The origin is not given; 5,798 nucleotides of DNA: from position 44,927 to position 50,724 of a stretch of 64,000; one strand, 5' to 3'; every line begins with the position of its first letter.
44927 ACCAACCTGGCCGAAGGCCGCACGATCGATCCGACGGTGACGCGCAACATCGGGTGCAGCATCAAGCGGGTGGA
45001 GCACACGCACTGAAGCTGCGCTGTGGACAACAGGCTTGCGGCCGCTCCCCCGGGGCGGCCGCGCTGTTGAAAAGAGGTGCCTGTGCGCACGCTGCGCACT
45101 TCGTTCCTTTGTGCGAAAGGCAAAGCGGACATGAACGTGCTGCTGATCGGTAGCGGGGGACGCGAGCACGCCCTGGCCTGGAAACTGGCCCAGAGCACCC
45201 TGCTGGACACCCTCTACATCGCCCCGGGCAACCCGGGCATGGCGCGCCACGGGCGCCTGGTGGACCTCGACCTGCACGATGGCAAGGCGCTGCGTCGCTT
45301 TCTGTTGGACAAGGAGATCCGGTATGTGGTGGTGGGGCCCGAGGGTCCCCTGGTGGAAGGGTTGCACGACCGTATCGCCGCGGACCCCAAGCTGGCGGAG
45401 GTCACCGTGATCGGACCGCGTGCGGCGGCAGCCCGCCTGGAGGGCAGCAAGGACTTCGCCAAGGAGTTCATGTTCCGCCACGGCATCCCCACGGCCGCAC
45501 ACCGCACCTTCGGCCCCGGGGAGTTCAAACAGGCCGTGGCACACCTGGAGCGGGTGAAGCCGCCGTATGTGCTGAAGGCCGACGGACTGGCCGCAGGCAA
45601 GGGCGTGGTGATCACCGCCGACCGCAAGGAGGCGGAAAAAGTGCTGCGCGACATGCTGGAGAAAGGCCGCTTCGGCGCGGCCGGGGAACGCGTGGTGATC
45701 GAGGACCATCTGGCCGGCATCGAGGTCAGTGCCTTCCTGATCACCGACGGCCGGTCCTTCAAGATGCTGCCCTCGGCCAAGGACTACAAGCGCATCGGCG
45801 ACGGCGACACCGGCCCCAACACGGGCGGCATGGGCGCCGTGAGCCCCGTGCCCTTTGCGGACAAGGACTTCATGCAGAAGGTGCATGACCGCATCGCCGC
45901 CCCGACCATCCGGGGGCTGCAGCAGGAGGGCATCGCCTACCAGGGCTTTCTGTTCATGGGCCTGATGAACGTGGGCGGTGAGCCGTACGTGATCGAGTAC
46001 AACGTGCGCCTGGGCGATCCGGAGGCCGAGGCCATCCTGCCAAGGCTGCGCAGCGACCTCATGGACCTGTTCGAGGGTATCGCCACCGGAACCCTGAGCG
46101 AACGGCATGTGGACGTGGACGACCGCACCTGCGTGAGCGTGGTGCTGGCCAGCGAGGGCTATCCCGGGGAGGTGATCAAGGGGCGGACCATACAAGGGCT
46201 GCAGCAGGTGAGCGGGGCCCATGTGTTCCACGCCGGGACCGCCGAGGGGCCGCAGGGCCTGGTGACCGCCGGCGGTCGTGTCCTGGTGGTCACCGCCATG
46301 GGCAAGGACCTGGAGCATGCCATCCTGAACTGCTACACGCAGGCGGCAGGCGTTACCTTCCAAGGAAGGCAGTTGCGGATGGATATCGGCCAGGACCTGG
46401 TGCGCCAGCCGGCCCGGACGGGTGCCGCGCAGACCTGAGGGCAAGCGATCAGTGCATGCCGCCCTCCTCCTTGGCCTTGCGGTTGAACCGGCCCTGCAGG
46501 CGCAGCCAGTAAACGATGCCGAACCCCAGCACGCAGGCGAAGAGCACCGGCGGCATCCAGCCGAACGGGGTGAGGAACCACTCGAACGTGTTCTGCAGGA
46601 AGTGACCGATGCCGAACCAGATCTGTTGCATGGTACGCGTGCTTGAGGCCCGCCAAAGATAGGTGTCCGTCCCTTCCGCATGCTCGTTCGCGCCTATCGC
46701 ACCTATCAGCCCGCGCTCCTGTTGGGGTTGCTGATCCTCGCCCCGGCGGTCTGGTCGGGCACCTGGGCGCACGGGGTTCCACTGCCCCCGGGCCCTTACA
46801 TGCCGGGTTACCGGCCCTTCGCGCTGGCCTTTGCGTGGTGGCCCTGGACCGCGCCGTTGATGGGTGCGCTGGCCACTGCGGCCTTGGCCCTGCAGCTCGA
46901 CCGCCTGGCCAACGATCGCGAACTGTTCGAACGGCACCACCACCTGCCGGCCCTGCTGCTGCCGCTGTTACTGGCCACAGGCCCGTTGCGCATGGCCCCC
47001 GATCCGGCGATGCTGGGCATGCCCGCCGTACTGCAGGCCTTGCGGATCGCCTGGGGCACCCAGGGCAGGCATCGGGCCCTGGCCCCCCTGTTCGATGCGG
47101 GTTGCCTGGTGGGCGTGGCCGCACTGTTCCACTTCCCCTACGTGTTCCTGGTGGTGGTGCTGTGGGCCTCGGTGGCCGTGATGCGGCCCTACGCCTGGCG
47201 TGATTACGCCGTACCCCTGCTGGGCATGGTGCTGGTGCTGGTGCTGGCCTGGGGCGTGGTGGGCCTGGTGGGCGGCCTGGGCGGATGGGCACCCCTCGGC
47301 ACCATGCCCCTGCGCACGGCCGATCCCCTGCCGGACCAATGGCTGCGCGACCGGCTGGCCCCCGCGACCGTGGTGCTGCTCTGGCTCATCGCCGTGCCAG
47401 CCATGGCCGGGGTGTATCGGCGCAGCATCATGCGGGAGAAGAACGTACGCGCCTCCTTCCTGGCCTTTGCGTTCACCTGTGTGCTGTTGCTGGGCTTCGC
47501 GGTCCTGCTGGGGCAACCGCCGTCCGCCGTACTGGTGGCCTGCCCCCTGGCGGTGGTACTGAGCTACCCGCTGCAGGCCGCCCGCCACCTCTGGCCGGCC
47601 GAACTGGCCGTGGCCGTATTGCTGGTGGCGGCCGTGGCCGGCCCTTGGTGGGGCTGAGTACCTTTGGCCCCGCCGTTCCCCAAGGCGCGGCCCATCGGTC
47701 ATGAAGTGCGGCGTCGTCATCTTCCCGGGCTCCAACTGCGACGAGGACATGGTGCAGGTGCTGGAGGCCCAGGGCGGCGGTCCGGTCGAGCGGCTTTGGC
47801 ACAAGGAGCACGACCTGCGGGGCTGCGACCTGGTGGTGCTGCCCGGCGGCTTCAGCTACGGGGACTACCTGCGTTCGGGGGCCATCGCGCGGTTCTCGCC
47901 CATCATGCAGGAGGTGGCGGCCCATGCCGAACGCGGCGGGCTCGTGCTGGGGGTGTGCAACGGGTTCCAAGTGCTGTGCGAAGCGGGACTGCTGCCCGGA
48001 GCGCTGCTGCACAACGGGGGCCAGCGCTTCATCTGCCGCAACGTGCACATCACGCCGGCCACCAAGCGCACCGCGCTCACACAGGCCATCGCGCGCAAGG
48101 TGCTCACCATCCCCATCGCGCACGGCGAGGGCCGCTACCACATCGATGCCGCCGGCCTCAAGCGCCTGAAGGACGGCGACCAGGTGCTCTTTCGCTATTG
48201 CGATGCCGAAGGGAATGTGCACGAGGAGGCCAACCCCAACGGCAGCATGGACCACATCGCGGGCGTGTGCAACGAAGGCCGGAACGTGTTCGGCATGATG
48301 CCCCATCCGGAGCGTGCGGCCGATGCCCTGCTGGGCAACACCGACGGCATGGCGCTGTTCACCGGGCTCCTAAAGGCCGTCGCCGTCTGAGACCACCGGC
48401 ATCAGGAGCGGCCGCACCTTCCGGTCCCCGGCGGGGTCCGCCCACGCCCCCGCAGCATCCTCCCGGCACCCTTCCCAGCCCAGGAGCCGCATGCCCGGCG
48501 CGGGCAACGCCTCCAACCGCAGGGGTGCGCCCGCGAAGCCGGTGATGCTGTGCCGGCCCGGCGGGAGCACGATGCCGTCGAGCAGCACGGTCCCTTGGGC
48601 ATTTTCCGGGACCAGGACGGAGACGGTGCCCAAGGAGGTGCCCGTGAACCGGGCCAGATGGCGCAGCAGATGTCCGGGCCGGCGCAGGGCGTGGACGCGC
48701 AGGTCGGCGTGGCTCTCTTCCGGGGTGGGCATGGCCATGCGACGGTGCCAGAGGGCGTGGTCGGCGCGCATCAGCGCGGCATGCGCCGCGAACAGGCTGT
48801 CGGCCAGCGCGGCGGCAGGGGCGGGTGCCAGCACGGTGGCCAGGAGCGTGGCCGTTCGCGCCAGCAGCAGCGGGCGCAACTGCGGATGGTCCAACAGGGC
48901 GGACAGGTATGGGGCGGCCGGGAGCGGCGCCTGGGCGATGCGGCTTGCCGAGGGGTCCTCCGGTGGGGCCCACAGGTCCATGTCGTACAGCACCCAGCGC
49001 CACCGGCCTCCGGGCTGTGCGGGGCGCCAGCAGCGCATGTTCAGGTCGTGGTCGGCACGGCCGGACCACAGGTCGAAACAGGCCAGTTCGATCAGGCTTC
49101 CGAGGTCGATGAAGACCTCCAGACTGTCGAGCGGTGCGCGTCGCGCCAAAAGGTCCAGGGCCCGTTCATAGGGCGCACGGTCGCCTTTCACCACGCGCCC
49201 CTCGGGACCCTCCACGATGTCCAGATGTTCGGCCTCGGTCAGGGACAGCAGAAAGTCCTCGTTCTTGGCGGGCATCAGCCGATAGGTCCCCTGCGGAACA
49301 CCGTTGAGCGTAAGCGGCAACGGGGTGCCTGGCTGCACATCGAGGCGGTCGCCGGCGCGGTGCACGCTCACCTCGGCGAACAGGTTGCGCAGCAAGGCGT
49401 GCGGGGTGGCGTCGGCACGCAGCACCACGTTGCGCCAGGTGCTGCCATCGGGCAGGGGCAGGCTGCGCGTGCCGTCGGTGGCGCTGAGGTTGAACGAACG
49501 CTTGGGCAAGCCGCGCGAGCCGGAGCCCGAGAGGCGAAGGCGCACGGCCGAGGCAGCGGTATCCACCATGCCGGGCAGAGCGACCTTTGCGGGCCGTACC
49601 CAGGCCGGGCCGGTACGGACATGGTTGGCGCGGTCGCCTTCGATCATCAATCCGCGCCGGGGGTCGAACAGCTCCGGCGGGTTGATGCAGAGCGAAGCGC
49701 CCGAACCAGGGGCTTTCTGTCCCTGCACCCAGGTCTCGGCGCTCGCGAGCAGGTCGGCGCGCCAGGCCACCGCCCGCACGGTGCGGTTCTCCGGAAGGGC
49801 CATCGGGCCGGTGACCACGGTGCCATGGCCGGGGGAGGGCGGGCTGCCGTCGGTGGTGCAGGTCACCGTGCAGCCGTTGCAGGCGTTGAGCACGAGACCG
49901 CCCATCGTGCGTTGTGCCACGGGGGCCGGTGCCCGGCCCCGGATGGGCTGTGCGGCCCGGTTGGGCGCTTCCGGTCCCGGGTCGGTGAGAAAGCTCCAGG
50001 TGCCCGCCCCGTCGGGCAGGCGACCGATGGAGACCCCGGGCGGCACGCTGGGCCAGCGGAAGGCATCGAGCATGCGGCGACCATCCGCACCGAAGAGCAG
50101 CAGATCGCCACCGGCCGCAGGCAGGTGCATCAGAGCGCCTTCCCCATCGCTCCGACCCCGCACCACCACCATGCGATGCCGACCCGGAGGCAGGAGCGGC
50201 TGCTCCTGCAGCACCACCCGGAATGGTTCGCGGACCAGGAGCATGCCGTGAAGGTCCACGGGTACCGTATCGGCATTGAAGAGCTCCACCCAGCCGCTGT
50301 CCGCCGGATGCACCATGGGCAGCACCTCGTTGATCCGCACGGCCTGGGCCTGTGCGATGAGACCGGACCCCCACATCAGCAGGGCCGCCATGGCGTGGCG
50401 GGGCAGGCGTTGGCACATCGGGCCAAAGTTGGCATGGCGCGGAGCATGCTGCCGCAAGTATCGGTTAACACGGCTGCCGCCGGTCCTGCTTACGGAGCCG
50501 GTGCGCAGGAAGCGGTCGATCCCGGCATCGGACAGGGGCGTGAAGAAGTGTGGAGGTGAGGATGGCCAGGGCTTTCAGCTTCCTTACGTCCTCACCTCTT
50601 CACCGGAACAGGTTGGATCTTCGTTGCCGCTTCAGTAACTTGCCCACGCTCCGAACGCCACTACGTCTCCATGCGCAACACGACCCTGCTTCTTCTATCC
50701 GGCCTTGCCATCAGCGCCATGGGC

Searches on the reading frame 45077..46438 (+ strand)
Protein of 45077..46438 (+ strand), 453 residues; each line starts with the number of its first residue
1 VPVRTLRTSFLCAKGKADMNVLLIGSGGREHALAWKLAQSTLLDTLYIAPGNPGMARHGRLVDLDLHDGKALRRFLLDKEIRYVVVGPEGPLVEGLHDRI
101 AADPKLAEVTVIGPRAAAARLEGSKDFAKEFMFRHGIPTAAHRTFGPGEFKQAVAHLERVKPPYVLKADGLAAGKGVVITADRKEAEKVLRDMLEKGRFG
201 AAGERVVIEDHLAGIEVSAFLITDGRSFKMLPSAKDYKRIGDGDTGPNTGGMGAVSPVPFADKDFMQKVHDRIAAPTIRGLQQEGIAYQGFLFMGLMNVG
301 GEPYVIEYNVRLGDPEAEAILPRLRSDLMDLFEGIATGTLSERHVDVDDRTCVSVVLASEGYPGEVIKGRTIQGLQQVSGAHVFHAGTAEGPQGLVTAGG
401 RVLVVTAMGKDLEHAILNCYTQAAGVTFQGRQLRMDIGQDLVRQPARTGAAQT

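Call 102: search_protein_families(library=pfam, proteins=[window:45077-46438:+], max_evalue=0.001)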
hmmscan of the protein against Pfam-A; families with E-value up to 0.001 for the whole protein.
window:45077-46438:+ (453 aa): 3 families
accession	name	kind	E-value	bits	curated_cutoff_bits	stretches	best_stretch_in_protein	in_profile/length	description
PF01071.24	GARS_A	-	1.4e-68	231.1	27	1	123-317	1-194/194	Phosphoribosylglycinamide synthetase, ATP-grasp (A) domain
PF02844.21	GARS_N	-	7.4e-32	110.5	29.5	1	19-122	1-100/100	Phosphoribosylglycinamide synthetase, N domain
PF02843.22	GARS_C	-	5.3e-26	91.2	34.8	1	352-439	1-91/92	Phosphoribosylglycinamide synthetase, C domain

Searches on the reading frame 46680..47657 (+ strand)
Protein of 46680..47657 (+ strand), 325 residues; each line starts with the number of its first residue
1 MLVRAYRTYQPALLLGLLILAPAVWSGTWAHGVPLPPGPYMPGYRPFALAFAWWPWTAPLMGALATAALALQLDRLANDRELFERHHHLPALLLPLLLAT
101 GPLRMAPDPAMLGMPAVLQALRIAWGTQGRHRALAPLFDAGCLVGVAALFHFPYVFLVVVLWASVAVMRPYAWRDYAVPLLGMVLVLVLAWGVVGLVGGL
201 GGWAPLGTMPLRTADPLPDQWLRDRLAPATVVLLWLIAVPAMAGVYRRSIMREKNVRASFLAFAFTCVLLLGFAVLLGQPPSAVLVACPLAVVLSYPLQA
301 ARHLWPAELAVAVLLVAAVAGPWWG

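Call 102: search_protein_families(library=pfam, proteins=[window:46680-47657:+], max_evalue=0.001)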
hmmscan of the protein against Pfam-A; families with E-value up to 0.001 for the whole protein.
window:46680-47657:+ (325 aa): 1 family
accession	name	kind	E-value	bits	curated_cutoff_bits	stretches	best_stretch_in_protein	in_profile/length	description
PF19992.4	DUF6427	-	9e-06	25.6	25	1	137-317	113-288/301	Family of unknown function (DUF6427)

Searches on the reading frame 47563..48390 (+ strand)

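Call 88: search_protein_families(library=pfam, proteins=[window:47563-48390:+], max_evalue=0.001)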
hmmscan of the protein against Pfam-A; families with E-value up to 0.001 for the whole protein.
window:47563-48390:+ (275 aa): 3 families
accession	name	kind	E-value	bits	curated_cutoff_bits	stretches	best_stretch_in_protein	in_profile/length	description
PF13507.12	GATase_5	-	6.1e-45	153.8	27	1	49-256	4-233/260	CobB/CobQ-like glutamine amidotransferase domain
PF07685.20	GATase_3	-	3.7e-09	36.9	27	1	65-140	17-90/196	CobB/CobQ-like glutamine amidotransferase domain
PF01965.30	DJ-1_PfpI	-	6.2e-06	26.6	26.6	1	88-146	62-115/165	DJ-1/PfpI family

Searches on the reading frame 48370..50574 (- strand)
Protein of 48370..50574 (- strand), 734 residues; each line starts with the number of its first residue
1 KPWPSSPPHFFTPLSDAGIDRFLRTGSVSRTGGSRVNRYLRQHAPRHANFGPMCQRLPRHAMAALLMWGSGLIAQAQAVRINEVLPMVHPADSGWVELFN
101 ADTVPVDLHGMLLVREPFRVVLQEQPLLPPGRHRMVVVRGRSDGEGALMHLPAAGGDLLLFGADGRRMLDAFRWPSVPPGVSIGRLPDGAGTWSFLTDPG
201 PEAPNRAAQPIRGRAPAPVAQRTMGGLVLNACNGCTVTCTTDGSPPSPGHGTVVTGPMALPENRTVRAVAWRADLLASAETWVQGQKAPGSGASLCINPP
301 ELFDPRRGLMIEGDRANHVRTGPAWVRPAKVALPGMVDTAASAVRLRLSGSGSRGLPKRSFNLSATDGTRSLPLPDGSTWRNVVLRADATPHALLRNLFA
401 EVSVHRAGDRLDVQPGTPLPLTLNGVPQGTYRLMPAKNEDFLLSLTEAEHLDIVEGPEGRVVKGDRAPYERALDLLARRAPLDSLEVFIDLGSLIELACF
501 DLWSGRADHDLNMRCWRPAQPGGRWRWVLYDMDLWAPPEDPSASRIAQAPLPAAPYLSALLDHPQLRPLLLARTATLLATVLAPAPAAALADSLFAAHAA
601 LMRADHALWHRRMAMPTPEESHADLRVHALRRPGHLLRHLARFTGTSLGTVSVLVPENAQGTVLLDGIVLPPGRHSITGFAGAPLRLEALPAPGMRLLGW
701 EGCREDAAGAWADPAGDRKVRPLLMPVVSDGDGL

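Call 26: search_protein_families(library=pfam, proteins=[window:48370-50574:-], max_evalue=0.001)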
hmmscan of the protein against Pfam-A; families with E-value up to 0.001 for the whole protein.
window:48370-50574:- (734 aa): 3 families
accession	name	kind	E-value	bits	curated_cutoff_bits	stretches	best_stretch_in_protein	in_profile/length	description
PF08757.17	CotH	-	1.9e-11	44.5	23.8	1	347-632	2-318/322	CotH kinase protein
PF13290.12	CHB_HEX_C_1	-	0.00016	22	22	1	232-274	18-59/67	Chitobiase/beta-hexosaminidase C-terminal domain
PF00932.25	LTD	-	0.00084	20.1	34.3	0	75-137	4-68/109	Lamin Tail Domain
